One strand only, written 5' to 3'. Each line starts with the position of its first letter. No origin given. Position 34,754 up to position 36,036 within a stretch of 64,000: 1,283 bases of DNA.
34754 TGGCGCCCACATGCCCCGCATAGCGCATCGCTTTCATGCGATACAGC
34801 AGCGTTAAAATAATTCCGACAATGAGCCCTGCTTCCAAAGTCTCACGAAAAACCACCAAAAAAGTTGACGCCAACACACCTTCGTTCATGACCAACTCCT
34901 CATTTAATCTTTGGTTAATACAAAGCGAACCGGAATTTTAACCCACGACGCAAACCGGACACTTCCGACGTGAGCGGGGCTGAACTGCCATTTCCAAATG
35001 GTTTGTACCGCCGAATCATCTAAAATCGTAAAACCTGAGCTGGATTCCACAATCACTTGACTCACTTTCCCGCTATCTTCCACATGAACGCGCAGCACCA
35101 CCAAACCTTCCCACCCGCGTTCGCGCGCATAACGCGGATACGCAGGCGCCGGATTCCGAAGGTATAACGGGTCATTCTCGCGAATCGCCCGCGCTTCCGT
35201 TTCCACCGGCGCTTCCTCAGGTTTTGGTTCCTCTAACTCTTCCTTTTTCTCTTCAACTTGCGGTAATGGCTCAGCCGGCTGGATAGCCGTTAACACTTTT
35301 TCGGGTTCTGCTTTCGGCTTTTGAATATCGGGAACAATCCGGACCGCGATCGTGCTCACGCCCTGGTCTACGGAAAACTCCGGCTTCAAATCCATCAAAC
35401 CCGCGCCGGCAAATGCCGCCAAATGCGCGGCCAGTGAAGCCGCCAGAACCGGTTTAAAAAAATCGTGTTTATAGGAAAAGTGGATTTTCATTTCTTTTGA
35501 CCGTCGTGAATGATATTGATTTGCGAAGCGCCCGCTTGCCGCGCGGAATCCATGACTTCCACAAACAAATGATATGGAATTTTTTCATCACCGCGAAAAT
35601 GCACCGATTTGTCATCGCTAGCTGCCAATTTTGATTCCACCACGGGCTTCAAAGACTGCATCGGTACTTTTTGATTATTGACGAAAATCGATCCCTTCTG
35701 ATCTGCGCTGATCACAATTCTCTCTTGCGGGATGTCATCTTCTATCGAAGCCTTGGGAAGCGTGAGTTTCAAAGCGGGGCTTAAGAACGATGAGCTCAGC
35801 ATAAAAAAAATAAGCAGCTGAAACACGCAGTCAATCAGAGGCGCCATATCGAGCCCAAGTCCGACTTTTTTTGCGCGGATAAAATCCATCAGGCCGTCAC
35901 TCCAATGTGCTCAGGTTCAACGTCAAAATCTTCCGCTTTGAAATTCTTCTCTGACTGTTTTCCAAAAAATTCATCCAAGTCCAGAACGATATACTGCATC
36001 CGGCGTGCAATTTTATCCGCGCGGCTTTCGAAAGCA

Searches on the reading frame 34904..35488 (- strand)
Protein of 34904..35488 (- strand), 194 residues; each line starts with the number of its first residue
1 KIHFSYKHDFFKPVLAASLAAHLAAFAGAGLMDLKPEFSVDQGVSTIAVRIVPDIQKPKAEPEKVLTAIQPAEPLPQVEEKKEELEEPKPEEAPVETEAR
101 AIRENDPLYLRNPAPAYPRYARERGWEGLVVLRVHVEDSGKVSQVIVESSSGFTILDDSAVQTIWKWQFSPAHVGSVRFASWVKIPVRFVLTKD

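Call 16: search_protein_families(library=pfam, proteins=[window:34904-35488:-], max_evalue=0.001)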
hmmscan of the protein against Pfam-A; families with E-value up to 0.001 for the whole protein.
window:34904-35488:- (194 aa): 2 families
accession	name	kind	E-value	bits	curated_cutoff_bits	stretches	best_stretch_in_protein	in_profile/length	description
PF03544.19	TonB_C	-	1.3e-19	70.9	24.6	1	113-191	1-79/79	Gram-negative bacterial TonB protein C-terminal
PF13103.11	TonB_2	-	4.8e-05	23.8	22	0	130-171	28-69/85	TonB C terminal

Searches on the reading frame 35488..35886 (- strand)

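Call 16: search_protein_families(library=pfam, proteins=[window:35488-35886:-], max_evalue=0.001)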
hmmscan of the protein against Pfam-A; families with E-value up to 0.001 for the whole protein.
window:35488-35886:- (132 aa): 1 family
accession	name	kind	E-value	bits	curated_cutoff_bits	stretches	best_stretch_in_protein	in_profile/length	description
PF02472.21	ExbD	-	1.3e-25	90.4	25.4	1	12-125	8-123/128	Biopolymer transport protein ExbD/TolR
